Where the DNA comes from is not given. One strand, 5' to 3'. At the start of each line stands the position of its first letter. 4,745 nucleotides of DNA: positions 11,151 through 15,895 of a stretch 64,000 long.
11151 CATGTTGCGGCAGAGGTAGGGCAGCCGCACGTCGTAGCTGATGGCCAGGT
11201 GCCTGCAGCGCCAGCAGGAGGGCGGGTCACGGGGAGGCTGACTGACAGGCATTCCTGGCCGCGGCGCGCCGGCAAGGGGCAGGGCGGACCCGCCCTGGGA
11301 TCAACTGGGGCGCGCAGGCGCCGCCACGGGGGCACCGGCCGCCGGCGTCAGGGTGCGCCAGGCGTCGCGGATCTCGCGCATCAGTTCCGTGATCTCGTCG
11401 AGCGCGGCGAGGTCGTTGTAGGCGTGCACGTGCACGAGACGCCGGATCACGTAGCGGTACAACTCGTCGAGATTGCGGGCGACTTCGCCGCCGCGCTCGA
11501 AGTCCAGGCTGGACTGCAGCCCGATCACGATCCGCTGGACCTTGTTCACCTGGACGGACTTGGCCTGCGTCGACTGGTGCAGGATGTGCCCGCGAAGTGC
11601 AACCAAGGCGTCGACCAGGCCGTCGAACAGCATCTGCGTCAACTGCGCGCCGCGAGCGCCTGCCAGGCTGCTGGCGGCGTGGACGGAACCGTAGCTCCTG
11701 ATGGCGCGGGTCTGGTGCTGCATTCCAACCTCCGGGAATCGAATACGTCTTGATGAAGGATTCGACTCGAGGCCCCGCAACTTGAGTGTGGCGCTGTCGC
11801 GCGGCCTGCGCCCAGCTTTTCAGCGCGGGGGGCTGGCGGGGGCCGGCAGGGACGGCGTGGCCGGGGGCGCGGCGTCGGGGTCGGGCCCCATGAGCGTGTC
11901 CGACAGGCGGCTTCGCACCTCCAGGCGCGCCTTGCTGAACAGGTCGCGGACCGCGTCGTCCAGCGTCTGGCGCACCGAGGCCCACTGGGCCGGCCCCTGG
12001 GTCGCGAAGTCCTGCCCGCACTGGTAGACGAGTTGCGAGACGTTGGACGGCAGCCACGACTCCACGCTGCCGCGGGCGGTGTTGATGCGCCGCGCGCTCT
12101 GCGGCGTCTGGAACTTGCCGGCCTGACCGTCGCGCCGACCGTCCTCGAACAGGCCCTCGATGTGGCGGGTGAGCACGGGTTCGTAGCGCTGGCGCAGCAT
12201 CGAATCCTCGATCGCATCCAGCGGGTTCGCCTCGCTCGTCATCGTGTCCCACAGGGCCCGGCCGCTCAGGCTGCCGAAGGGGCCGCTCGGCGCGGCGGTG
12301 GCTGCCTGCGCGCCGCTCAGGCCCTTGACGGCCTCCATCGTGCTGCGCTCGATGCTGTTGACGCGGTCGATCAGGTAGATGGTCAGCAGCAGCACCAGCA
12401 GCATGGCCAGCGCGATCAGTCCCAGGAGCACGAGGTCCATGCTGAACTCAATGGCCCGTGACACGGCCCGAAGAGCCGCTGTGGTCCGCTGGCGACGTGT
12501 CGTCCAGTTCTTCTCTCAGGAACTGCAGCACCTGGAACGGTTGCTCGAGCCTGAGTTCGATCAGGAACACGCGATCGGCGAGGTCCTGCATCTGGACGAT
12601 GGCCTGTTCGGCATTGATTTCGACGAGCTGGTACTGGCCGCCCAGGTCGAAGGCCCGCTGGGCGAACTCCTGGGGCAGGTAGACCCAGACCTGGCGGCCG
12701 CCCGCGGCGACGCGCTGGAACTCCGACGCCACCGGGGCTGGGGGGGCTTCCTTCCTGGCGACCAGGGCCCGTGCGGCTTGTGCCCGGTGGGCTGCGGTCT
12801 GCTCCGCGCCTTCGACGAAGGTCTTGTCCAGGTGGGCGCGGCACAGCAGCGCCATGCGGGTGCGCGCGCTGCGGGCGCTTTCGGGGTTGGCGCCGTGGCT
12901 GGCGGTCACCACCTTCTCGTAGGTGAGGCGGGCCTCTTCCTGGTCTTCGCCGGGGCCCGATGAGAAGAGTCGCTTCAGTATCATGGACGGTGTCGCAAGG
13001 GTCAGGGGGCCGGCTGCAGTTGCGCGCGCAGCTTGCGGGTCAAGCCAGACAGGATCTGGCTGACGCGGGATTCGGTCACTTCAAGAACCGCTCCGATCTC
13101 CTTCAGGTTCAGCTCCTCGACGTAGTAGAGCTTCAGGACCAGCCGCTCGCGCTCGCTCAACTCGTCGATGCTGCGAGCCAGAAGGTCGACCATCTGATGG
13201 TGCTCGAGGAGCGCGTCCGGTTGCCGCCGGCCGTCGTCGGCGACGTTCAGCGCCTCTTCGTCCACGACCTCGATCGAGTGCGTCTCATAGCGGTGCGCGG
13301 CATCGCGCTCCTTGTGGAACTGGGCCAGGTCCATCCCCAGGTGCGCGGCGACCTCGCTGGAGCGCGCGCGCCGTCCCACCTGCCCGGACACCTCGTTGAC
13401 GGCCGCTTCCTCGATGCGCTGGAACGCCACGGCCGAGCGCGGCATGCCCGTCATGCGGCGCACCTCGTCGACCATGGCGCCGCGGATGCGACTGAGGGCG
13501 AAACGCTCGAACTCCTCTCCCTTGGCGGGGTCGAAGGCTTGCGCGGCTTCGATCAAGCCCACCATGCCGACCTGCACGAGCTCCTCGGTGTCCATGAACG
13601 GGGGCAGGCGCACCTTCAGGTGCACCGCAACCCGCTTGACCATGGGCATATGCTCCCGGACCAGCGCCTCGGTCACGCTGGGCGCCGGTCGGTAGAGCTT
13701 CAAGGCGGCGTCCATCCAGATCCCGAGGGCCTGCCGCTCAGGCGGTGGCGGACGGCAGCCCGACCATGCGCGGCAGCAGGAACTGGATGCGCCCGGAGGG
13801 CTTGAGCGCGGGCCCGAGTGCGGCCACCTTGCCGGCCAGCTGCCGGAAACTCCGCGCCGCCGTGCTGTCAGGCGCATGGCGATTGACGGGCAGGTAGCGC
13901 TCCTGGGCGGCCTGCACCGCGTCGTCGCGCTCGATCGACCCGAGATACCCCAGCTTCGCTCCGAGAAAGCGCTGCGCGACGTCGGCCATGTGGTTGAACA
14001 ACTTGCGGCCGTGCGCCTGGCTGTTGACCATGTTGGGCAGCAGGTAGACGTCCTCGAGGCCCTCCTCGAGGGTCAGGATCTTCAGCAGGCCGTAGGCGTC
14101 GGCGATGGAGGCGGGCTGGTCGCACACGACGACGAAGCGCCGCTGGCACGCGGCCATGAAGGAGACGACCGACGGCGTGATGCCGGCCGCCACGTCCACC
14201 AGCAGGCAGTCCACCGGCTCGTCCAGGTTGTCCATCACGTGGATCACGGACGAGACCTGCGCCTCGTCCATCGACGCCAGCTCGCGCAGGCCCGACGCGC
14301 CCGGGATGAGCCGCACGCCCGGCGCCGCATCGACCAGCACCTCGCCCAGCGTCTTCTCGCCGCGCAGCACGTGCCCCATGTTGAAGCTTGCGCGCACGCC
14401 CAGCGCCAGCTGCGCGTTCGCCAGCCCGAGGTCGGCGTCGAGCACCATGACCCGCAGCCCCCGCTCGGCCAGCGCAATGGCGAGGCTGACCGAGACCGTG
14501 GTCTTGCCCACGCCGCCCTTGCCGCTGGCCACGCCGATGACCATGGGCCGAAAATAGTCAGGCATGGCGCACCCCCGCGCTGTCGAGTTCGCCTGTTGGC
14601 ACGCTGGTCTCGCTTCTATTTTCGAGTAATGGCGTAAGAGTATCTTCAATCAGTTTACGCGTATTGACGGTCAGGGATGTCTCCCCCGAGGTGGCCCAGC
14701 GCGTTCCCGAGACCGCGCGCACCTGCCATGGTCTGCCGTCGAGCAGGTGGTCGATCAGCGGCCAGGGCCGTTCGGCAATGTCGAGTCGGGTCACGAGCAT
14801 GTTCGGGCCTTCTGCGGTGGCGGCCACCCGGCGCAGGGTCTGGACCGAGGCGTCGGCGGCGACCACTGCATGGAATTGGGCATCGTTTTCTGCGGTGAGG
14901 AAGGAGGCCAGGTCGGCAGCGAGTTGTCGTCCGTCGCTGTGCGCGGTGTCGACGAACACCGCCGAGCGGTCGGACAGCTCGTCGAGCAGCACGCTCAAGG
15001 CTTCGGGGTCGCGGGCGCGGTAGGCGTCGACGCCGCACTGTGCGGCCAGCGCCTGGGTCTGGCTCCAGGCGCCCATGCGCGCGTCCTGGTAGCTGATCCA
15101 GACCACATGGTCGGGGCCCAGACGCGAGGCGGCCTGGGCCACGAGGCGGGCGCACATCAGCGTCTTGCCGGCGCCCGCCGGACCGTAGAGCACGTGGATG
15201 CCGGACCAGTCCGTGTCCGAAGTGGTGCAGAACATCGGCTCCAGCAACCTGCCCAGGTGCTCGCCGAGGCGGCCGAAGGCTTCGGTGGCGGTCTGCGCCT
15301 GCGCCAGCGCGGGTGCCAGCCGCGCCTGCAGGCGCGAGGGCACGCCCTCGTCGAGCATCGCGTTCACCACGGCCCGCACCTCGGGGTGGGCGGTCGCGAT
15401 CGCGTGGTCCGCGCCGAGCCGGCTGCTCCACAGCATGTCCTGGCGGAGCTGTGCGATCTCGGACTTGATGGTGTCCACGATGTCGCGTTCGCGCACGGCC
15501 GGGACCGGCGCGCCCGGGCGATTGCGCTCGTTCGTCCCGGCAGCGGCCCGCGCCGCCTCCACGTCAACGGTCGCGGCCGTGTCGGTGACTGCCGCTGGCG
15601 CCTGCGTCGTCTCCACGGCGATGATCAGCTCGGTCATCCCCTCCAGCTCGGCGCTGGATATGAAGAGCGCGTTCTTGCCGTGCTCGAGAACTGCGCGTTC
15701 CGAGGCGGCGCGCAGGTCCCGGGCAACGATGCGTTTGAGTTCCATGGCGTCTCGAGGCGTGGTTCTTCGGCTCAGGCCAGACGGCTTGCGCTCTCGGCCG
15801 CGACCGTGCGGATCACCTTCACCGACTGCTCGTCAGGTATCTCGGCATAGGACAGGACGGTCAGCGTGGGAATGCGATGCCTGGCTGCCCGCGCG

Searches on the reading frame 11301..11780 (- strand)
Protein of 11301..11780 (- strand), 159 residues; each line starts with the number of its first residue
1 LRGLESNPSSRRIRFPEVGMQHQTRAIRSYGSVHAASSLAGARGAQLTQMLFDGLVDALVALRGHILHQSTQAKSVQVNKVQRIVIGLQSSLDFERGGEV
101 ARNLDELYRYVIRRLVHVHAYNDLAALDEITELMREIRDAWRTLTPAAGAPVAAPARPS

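Call 64: search_protein_families(library=pfam, proteins=[window:11301-11780:-], max_evalue=0.001)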
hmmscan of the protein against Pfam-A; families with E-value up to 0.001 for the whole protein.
window:11301-11780:- (159 aa): 1 family
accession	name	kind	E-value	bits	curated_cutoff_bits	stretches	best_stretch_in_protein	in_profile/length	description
PF02561.19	FliS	-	3.2e-30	105.2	26.7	1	37-143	7-113/115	Flagellar protein FliS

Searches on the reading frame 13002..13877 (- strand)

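Call 64: search_protein_families(library=pfam, proteins=[window:13002-13877:-], max_evalue=0.001)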
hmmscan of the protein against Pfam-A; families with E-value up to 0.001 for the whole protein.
window:13002-13877:- (291 aa): 4 families
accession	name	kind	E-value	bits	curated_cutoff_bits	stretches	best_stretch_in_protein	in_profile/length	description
PF04542.20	Sigma70_r2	-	2e-15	56.7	24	1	72-141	1-67/71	Sigma-70 region 2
PF04545.22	Sigma70_r4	-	1.2e-14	54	24.1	1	237-284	2-49/50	Sigma-70, region 4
PF08281.18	Sigma70_r4_2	-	2.2e-07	30.9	25.7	1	233-274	4-45/54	Sigma-70, region 4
PF04539.22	Sigma70_r3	-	8.2e-05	23.1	25.3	0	159-208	9-58/78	Sigma-70 region 3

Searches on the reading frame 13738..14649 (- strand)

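Call 64: search_protein_families(library=pfam, proteins=[window:13738-14649:-], max_evalue=0.001)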
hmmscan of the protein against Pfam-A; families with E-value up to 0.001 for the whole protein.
window:13738-14649:- (303 aa): 7 families
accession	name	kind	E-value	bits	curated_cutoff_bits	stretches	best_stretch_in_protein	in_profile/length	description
PF01656.29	CbiA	-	2.5e-21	76.4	25.4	1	38-255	1-125/125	CobQ/CobB/MinD/ParA nucleotide binding domain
PF10609.15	ParA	-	4.3e-16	59.5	27.1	1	37-76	5-44/246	NUBPL iron-transfer P-loop NTPase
PF13614.12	AAA_31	-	1.9e-14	54.5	27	1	37-176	3-148/177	AAA domain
PF06564.18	CBP_BcsQ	-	3.2e-10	40.4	21.3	1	38-272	4-230/234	Cellulose biosynthesis protein BcsQ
PF00142.24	Fer4_NifH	-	1.9e-08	34.6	25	1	43-101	7-65/271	4Fe-4S iron sulfur cluster binding proteins, NifH/frxC family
PF02374.21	ArsA_ATPase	-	1.2e-07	31.6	24.3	1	41-73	6-38/305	Anion-transporting ATPase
PF09140.17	MipZ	-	9.5e-07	28.8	20.7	1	37-93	2-58/262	ATPase MipZ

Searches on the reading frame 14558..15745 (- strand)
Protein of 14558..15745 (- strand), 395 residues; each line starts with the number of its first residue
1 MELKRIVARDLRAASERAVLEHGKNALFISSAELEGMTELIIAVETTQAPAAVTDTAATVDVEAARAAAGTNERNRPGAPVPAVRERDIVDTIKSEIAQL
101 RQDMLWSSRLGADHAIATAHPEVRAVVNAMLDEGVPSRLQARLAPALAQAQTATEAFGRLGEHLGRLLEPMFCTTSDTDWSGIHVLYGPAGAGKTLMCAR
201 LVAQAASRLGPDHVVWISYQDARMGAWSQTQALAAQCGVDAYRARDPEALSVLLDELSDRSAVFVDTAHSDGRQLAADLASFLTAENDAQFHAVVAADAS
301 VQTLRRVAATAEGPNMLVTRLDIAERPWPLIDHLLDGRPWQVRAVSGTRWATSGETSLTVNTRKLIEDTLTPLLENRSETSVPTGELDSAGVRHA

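Call 64: search_protein_families(library=pfam, proteins=[window:14558-15745:-], max_evalue=0.001)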
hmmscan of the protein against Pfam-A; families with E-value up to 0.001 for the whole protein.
window:14558-15745:- (395 aa): 3 families
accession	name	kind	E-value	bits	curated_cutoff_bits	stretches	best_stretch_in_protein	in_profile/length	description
PF00448.28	SRP54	-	1.1e-07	32.1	22.7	1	183-314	3-140/196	SRP54-type protein, GTPase domain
PF13401.12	AAA_22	-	9.2e-07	29.7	27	1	182-296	6-121/130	AAA domain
PF13191.12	AAA_16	-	0.00032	21.7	32.6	1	169-286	13-126/167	AAA ATPase domain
